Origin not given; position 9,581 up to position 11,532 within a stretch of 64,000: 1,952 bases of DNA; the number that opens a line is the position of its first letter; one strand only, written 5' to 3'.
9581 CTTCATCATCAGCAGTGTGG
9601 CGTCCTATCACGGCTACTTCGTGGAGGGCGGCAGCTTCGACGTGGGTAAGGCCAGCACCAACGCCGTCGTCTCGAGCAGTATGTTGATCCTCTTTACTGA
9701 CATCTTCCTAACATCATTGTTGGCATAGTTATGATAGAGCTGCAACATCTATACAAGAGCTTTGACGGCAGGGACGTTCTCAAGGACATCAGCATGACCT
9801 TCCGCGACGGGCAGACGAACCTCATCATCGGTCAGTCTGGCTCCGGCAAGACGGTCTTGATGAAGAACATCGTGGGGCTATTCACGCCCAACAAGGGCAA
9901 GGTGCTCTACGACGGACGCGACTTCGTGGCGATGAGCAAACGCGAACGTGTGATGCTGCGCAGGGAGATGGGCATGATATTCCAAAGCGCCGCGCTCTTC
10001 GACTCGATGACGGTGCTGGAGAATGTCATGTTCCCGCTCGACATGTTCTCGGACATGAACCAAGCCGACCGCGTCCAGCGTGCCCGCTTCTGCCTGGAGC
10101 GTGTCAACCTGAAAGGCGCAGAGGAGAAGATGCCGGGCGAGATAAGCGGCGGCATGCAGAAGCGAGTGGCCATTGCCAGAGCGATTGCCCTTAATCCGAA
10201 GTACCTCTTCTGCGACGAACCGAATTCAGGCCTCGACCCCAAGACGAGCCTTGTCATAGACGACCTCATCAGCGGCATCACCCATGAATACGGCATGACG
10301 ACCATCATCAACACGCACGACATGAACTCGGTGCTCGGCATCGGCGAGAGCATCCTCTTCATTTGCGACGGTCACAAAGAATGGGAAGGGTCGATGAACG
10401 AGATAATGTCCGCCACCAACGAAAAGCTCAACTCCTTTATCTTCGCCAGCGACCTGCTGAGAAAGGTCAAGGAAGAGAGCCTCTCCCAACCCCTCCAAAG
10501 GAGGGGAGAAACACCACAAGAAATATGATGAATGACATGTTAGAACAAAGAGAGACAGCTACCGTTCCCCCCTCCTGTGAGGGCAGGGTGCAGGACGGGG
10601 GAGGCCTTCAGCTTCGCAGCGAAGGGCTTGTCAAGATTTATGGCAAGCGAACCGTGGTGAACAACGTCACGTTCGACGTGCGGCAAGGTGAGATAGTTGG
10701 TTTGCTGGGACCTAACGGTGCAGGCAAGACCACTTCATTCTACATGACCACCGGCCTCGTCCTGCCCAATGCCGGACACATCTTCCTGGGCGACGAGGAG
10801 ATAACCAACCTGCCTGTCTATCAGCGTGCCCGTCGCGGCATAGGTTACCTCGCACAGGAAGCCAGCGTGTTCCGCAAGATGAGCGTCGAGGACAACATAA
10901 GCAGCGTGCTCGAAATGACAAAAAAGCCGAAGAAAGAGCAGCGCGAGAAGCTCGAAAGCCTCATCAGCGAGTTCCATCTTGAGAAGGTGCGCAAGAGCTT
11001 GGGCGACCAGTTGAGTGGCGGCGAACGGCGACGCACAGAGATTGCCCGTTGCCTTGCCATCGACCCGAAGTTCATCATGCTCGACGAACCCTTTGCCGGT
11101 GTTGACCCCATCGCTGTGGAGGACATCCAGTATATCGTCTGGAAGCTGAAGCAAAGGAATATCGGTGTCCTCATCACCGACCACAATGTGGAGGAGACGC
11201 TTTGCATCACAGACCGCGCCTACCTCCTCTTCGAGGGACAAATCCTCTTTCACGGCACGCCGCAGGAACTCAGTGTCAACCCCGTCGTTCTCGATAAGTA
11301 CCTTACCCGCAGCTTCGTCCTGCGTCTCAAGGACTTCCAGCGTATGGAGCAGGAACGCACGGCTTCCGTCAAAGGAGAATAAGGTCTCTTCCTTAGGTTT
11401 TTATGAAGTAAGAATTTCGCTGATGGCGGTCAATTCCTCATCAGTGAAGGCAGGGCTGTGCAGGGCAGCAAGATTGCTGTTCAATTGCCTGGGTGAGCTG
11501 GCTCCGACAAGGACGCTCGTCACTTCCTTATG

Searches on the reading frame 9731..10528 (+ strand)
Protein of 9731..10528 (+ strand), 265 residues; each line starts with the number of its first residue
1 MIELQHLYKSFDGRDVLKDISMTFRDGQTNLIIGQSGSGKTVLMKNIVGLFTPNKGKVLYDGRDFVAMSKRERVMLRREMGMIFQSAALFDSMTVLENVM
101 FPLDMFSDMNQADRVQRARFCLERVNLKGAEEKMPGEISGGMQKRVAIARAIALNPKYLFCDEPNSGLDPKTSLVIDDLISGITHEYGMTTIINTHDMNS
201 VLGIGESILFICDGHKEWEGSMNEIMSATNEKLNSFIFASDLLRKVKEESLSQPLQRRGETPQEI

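Call 73: search_protein_families(library=ncbifam, proteins=[window:9731-10528:+])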
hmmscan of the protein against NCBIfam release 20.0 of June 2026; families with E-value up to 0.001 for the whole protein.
window:9731-10528:+ (265 aa): 183 families (the best 25 are shown)
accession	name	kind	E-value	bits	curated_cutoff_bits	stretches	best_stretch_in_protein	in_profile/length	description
NF008809.0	PRK11831.1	equivalog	1.2e-50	172.3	441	1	2-237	9-244/270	phospholipid ABC transporter ATP-binding protein MlaF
TIGR02315.1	ABC_phnC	equivalog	6.4e-48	163.3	266.1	1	1-232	1-240/243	phosphonate ABC transporter ATP-binding protein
NF007027.0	PRK09493.1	equivalog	3.4e-47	160.8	379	1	1-237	1-236/240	glutamine ABC transporter ATP-binding protein GlnQ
TIGR03265.1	PhnT2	equivalog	7.2e-47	160.3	457.7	1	2-242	5-240/353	putative 2-aminoethylphosphonate ABC transporter ATP-binding protein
TIGR02673.1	FtsE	equivalog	2.7e-46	157.9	264.85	1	1-201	1-200/214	cell division ATP-binding protein FtsE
TIGR04521.1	ECF_ATPase_2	equivalog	3.8e-46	157.4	330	1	4-234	6-240/279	energy-coupling factor transporter ATPase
TIGR02314.1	ABC_MetN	equivalog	4.2e-46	157.5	499.7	1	1-249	1-252/343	methionine ABC transporter ATP-binding protein MetN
TIGR01186.1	proV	subfamily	7.9e-46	156.8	326.6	1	16-253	8-246/363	betaine/proline/choline family ABC transporter ATP-binding protein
NF040933.2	ABC_arch_GlcV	equivalog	6.8e-45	153.5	450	1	2-229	3-233/357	glucose ABC transporter ATP-binding protein GlcV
TIGR02211.1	LolD_lipo_ex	equivalog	7.7e-45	153.1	307.75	1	14-200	18-204/221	lipoprotein-releasing ABC transporter ATP-binding protein LolD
TIGR02982.1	heterocyst_DevA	subfamily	1.9e-44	151.9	295.8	1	3-215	6-218/220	ABC exporter ATP-binding subunit, DevA family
NF043075.1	MMSYN1_0197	equivalog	1.6e-42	145.7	550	1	1-243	2-239/341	spermidine/putrescine ABC transporter ATP-binding protein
NF006987.0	PRK09452.1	equivalog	2.4e-42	145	482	1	1-237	17-248/378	spermidine/putrescine ABC transporter ATP-binding protein PotA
TIGR01187.1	potA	subfamily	1.3e-41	142.7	355.6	1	32-250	1-214/325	polyamine ABC transporter ATP-binding protein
TIGR00968.1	3a0106s01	subfamily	2.3e-41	141.9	342.75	1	2-231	1-224/237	sulfate ABC transporter ATP-binding protein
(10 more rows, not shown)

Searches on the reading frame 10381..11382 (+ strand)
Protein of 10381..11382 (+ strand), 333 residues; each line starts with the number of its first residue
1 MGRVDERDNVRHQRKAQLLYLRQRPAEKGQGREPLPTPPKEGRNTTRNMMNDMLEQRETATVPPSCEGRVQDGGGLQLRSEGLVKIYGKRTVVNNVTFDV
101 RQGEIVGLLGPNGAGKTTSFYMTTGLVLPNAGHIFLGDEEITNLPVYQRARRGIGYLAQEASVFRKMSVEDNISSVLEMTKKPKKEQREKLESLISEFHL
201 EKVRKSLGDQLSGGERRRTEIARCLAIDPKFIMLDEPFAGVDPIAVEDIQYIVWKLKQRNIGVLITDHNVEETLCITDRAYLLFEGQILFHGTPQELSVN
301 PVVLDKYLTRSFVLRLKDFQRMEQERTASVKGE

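Call 14: search_protein_families(library=pfam, proteins=[window:10381-11382:+])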
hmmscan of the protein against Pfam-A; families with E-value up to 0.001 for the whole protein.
window:10381-11382:+ (333 aa): 1 family
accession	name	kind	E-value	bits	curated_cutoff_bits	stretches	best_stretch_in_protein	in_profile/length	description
PF00005.33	ABC_tran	-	2.2e-33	116.2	25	1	93-239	1-137/137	ABC transporter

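Call 73: search_protein_families(library=ncbifam, proteins=[window:10525-11382:+])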
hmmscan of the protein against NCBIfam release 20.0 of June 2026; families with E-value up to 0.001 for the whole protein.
window:10525-11382:+ (285 aa): 186 families (the best 25 are shown)
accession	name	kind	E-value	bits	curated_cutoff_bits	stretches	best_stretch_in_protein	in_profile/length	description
TIGR04406.1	LPS_export_lptB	equivalog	1.7e-103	345.1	240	1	30-265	2-238/239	LPS export ABC transporter ATP-binding protein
NF008144.0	PRK10895.1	equivalog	2.8e-87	292.2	381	1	30-265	4-240/241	LPS export ABC transporter ATP-binding protein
TIGR01188.1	drrA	subfamily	5.8e-47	160.4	312.45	1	37-255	1-214/302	daunorubicin resistance ABC transporter, ATP-binding protein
TIGR01186.1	proV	subfamily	4.9e-46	157.5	326.6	1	40-260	4-226/363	betaine/proline/choline family ABC transporter ATP-binding protein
TIGR03410.1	urea_trans_UrtE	equivalog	2.3e-45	154.8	285.8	1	32-252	3-222/230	urea ABC transporter ATP-binding subunit UrtE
TIGR00968.1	3a0106s01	subfamily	8.6e-45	153.1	342.75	1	35-254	6-223/237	sulfate ABC transporter ATP-binding protein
NF033858.1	ABC2_perm_RbbA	equivalog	1.4e-43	148.9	1050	1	13-278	253-511/909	ribosome-associated ATPase/putative transporter RbbA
NF008449.1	PRK11300.1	equivalog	1.1e-42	146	362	1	30-261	6-253/255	high-affinity branched-chain amino acid ABC transporter ATP-binding protein LivG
TIGR03265.1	PhnT2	equivalog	2.3e-42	145.5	457.7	1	32-254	7-227/353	putative 2-aminoethylphosphonate ABC transporter ATP-binding protein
NF040840.2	tungstate_WtpC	equivalog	3.2e-41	141.7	440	1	33-253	5-222/347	tungstate ABC transporter ATP-binding protein WtpC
NF006987.0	PRK09452.1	equivalog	9.8e-41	139.7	482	1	33-256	21-242/378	spermidine/putrescine ABC transporter ATP-binding protein PotA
NF008039.0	PRK10771.1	equivalog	1.5e-39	135.8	298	1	46-250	16-218/234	thiamine ABC transporter ATP-binding protein ThiQ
TIGR03411.1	urea_trans_UrtD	equivalog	4.3e-39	134.6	304.1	1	31-261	4-241/242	urea ABC transporter ATP-binding protein UrtD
NF008513.0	PRK11432.1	equivalog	4.8e-39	134.3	496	1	35-254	12-229/351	ferric ABC transporter ATP-binding protein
TIGR03864.1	PQQ_ABC_ATP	hypoth_equivalog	6.3e-39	133.8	302.25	1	31-251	3-221/236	ABC transporter, ATP-binding subunit, PQQ-dependent alcohol dehydrogenase system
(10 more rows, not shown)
